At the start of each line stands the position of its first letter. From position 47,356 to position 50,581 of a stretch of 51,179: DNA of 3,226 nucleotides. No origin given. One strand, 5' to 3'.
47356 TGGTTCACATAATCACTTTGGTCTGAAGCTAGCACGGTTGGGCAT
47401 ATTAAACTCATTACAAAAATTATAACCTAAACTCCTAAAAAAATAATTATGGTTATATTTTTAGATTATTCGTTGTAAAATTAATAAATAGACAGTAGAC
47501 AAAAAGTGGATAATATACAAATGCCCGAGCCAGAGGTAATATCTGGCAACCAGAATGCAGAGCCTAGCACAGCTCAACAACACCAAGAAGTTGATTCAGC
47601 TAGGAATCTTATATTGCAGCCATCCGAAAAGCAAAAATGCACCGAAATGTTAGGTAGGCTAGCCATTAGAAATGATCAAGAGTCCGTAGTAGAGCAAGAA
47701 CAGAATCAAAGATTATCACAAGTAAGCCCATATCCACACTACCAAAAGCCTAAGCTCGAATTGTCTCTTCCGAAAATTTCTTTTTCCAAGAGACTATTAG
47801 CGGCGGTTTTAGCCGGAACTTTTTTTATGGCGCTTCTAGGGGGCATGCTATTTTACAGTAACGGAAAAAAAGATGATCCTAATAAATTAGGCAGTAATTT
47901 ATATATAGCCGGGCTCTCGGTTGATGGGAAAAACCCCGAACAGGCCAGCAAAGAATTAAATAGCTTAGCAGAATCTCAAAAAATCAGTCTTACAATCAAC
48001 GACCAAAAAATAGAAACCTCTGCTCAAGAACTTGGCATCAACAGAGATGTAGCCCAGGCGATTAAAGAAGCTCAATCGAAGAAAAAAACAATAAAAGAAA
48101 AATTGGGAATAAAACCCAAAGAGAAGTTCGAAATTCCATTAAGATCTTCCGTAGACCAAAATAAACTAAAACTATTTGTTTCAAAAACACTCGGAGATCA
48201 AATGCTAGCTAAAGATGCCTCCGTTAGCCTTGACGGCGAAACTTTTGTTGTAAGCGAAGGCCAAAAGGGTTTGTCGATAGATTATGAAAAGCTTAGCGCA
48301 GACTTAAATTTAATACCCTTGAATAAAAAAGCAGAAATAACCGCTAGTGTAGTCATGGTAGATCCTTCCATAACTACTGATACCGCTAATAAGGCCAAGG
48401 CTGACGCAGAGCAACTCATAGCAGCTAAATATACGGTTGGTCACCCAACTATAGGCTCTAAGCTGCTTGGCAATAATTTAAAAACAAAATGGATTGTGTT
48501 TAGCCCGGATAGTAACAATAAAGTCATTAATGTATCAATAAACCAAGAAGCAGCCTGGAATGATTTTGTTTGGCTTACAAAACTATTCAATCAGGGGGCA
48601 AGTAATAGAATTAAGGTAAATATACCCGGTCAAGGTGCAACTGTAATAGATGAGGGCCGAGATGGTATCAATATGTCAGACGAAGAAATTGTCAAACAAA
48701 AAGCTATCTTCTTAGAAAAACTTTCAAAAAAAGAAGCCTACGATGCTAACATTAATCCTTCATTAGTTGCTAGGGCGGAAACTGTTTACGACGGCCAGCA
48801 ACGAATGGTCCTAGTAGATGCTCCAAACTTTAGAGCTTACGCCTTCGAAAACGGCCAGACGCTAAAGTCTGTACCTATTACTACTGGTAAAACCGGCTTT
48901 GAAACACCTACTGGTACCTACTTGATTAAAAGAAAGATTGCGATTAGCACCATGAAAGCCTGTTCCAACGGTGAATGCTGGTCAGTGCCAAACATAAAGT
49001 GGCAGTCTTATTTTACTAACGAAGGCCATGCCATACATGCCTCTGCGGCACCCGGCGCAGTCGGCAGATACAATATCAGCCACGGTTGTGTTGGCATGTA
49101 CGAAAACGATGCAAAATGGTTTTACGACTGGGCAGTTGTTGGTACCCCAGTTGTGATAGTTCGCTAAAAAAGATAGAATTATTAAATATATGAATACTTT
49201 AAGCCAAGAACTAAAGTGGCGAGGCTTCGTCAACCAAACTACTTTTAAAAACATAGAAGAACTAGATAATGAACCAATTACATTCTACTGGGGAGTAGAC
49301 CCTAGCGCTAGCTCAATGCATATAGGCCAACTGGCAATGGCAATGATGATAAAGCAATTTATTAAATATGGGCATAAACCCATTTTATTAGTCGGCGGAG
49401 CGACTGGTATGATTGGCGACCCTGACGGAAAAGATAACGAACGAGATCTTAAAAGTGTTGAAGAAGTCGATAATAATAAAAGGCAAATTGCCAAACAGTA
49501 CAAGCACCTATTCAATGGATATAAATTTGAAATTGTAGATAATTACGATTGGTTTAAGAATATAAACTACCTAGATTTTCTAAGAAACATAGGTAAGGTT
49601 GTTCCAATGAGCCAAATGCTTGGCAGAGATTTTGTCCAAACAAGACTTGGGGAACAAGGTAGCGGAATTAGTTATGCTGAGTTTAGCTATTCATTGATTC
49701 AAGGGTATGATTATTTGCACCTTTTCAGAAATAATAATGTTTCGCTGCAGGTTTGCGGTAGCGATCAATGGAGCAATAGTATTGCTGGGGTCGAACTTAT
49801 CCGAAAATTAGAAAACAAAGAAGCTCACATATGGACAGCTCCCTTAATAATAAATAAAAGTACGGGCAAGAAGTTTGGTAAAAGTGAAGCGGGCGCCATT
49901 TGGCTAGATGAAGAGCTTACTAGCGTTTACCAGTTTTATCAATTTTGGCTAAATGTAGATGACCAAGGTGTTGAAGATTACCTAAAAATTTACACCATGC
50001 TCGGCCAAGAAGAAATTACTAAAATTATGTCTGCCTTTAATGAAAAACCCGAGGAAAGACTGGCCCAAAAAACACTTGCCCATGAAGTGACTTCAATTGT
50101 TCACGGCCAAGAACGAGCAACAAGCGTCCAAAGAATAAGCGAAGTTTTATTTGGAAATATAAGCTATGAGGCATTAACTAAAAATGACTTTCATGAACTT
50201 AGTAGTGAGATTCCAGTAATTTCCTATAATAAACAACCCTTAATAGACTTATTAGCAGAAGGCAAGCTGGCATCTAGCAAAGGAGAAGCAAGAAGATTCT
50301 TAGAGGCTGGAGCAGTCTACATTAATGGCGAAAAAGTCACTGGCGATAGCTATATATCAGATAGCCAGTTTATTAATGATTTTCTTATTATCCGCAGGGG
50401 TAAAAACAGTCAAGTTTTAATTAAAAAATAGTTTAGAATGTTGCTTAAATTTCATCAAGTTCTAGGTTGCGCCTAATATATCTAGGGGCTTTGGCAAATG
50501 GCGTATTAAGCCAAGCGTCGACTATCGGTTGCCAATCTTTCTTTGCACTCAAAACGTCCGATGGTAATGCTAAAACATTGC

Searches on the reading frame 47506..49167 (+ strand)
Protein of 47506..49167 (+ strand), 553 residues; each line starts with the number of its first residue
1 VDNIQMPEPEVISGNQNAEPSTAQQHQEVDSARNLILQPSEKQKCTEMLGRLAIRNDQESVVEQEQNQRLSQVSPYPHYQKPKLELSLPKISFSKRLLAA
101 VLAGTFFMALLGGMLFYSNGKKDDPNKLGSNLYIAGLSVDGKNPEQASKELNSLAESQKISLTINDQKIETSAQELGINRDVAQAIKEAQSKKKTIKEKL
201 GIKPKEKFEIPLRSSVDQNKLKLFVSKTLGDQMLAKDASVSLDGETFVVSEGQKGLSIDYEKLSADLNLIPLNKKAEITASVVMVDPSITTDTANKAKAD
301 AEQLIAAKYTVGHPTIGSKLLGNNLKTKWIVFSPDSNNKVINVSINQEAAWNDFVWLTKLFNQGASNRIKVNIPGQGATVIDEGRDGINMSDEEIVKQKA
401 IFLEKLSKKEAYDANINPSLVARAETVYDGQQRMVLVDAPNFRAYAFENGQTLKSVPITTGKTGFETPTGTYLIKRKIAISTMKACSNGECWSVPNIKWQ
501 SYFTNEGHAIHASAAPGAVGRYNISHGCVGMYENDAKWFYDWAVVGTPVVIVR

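Call 96: search_protein_families(library=pfam, proteins=[window:47506-49167:+], max_evalue=0.00001)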
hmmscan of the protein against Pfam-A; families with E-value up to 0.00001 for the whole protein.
window:47506-49167:+ (553 aa): 2 families
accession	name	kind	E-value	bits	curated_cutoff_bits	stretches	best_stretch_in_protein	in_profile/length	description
PF03734.19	YkuD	-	5.6e-23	82.6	23.4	1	433-551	2-146/146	L,D-transpeptidase catalytic domain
PF12229.13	PG_binding_4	-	7.1e-09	36.3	22.1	1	170-267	2-104/117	Putative peptidoglycan binding domain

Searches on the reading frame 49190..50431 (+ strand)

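Call 96: search_protein_families(library=pfam, proteins=[window:49190-50431:+], max_evalue=0.00001)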
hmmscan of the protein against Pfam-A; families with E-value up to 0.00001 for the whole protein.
window:49190-50431:+ (413 aa): 3 families
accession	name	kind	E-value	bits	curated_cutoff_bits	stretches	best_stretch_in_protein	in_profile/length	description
PF00579.31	tRNA-synt_1b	-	2.5e-72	244.1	21.1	1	27-321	3-291/292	tRNA synthetases class I (W and Y)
PF22421.1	SYY_C-terminal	-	2.8e-15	56.4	27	1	334-410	2-82/83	Tyrosine--tRNA ligase SYY-like C-terminal domain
PF01479.30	S4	-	2.7e-07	30.7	22.8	1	350-384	2-36/48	S4 domain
